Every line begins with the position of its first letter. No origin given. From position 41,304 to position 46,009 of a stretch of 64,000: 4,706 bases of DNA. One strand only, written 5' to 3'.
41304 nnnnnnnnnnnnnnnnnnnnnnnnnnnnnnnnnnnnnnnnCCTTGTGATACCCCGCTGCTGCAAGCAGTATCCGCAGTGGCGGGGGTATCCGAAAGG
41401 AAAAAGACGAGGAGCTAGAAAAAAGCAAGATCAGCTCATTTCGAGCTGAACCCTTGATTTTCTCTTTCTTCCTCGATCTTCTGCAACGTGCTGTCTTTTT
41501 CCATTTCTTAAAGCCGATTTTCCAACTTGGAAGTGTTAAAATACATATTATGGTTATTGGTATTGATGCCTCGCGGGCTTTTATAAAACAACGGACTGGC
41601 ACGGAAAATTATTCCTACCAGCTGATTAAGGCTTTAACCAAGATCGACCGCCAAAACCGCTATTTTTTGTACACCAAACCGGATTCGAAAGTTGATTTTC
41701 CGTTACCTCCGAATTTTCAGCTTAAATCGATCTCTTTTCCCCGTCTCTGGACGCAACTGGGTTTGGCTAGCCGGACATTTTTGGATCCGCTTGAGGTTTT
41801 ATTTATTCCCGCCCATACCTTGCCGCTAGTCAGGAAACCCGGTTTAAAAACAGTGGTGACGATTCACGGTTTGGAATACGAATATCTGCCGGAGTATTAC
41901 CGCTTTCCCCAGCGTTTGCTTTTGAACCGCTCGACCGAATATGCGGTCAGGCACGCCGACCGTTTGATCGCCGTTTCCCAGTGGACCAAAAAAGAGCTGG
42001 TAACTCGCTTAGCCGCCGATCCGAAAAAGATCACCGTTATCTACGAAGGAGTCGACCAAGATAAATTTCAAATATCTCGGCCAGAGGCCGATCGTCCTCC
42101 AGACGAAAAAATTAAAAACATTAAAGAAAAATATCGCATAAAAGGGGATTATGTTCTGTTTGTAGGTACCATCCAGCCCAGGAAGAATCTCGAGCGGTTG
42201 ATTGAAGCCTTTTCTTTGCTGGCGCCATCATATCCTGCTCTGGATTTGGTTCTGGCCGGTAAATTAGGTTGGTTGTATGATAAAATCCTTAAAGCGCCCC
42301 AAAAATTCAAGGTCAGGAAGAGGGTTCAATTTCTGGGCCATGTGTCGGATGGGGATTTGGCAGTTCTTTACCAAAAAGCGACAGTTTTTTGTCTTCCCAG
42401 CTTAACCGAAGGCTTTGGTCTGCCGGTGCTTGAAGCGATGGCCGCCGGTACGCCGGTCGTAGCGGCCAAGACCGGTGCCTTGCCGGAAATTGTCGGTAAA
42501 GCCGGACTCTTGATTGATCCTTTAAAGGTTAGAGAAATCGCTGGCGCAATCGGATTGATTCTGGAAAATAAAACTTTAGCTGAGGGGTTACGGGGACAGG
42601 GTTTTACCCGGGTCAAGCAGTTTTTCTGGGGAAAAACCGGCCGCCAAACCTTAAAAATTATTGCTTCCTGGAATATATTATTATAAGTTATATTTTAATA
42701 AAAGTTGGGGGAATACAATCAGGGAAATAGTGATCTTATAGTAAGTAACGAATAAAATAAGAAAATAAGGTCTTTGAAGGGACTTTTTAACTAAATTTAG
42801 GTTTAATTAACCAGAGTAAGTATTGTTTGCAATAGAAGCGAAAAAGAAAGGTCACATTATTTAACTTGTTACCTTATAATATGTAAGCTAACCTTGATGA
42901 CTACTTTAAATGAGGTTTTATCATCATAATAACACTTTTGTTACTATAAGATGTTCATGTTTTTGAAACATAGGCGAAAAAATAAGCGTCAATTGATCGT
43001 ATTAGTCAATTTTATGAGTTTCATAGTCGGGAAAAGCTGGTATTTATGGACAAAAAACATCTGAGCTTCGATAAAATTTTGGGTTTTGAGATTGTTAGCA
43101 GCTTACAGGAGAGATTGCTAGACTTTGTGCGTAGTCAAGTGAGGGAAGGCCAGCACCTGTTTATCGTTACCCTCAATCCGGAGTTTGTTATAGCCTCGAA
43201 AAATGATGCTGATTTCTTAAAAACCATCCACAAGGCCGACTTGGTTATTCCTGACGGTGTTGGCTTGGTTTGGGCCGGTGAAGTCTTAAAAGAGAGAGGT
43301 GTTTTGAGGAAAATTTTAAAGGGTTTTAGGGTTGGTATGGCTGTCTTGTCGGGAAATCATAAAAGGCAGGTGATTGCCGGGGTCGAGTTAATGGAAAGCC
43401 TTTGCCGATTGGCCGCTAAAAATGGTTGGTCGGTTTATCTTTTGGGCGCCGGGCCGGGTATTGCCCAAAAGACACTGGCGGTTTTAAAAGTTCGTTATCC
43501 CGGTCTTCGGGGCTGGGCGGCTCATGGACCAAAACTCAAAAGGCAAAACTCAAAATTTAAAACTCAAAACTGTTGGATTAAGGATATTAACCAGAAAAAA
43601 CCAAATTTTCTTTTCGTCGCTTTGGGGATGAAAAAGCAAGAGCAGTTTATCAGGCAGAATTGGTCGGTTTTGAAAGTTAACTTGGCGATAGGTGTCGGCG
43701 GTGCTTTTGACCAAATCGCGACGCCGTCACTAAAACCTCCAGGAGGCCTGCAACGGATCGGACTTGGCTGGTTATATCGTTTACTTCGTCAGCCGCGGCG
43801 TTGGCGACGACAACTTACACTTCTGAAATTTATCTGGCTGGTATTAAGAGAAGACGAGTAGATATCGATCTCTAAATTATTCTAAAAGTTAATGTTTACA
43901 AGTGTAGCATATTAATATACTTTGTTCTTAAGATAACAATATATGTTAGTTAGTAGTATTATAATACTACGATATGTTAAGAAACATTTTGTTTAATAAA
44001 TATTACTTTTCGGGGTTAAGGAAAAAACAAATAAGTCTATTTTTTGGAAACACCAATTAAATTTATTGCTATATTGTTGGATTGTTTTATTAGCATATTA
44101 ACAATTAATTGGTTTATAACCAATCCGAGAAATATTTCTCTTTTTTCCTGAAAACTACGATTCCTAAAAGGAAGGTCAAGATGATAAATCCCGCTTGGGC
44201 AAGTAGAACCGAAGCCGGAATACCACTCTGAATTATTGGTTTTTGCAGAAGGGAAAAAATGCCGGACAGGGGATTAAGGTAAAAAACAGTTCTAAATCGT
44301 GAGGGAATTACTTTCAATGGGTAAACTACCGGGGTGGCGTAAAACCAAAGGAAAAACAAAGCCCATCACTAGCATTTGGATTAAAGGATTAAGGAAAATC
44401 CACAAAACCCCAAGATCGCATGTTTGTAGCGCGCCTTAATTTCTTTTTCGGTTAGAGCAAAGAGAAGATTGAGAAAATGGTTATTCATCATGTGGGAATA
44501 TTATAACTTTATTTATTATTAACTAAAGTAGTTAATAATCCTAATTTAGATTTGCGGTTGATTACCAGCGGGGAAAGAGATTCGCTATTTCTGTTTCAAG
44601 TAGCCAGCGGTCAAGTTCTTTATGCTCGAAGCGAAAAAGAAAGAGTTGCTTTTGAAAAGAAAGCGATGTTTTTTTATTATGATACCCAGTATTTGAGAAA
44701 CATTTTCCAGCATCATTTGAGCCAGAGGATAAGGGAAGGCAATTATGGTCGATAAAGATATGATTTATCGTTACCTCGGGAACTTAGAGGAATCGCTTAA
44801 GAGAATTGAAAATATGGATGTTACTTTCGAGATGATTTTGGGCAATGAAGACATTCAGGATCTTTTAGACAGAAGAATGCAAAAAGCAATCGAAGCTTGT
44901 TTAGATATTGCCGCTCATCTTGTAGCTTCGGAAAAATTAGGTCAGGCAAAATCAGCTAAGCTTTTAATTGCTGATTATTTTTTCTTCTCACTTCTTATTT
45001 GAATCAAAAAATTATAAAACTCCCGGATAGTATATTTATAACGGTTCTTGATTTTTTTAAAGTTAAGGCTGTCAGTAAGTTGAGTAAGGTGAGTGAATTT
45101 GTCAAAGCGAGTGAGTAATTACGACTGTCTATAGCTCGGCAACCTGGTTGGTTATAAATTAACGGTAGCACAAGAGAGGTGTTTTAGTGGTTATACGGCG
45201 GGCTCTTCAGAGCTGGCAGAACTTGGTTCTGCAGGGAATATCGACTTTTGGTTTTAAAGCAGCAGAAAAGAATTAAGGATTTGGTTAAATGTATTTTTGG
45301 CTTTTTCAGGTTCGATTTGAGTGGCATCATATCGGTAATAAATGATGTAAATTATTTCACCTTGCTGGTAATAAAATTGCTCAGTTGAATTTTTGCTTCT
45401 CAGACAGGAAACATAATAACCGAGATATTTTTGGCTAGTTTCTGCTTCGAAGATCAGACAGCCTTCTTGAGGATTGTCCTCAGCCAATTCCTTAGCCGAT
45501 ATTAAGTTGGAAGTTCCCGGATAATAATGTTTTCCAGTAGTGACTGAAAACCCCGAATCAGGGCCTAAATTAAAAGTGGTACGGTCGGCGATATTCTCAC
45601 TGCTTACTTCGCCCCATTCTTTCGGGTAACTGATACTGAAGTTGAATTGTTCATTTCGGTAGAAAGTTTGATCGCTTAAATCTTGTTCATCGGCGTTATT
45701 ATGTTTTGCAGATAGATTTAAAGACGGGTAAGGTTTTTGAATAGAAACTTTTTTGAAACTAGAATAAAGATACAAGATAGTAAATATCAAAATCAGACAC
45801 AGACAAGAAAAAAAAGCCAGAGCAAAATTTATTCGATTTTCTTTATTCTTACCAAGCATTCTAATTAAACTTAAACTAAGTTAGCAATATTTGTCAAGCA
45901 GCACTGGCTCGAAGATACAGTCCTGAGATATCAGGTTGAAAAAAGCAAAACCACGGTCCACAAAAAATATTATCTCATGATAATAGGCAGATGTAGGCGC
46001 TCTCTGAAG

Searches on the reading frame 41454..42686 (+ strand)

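Call 19: search_protein_families(library=pfam, proteins=[window:41454-42686:+], max_evalue=0.01)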
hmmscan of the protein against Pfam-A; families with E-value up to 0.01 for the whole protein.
window:41454-42686:+ (410 aa): 6 families
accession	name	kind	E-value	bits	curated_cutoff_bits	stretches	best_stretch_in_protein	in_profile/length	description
PF00534.26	Glycos_transf_1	-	6.2e-37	127.2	26.4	1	222-377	4-163/172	Glycosyl transferases group 1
PF13692.12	Glyco_trans_1_4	-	1.5e-31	110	27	1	233-372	3-142/142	Glycosyl transferases group 1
PF13439.12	Glyco_transf_4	-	3e-16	60.3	28.5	1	49-203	3-169/170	Glycosyltransferase Family 4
PF20706.3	GT4-conflict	-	6.3e-08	32.4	26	1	233-339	199-312/385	Family 4 Glycosyltransferase in conflict systems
PF13579.12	Glyco_trans_4_4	-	1.8e-07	32.1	29.7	1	125-197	88-156/158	Glycosyl transferase 4-like domain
PF13524.12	Glyco_trans_1_2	-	2.5e-05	24.7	25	1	256-388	12-130/144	Glycosyl transferase-like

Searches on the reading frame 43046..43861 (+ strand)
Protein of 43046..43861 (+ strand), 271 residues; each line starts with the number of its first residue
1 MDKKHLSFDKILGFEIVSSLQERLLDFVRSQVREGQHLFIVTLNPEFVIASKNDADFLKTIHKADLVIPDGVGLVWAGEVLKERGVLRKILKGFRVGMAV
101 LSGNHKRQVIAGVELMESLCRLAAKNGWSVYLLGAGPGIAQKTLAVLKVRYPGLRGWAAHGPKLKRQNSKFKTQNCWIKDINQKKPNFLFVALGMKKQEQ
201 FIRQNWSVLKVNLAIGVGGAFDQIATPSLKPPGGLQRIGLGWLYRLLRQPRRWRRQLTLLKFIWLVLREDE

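Call 19: search_protein_families(library=pfam, proteins=[window:43046-43861:+], max_evalue=0.01)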
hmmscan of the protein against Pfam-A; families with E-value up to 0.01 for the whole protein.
window:43046-43861:+ (271 aa): 1 family
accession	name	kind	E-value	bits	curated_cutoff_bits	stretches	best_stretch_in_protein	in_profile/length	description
PF03808.19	Glyco_tran_WecG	-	7.9e-44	149.9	27.4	1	64-256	1-167/168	Glycosyl transferase WecG/TagA/CpsF family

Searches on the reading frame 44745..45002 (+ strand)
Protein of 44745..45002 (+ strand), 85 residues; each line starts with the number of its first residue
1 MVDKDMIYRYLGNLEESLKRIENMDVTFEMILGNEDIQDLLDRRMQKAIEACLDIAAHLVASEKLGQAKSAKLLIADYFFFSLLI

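Call 40: search_protein_families(library=pfam, proteins=[window:44745-45002:+], max_evalue=0.05)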
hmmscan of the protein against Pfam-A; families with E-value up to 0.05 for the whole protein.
window:44745-45002:+ (85 aa): 2 families
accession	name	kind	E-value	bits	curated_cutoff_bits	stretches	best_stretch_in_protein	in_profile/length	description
PF01934.22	HepT-like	-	5.8e-08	32.9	23.5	1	14-71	1-60/120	Ribonuclease HepT-like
PF20015.4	VMAP-M12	-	0.025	15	27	1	18-56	65-104/136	vWA-MoxR associated protein middle region (VMAP-M) 12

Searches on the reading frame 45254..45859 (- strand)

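Call 19: search_protein_families(library=pfam, proteins=[window:45254-45859:-], max_evalue=0.01)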
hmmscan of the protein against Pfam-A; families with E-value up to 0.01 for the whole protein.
window:45254-45859:- (201 aa): 1 family
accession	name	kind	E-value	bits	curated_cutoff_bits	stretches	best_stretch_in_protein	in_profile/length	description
PF18933.6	PsbP_2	-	2.5e-05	24.8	27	1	54-198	31-182/184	PsbP-like protein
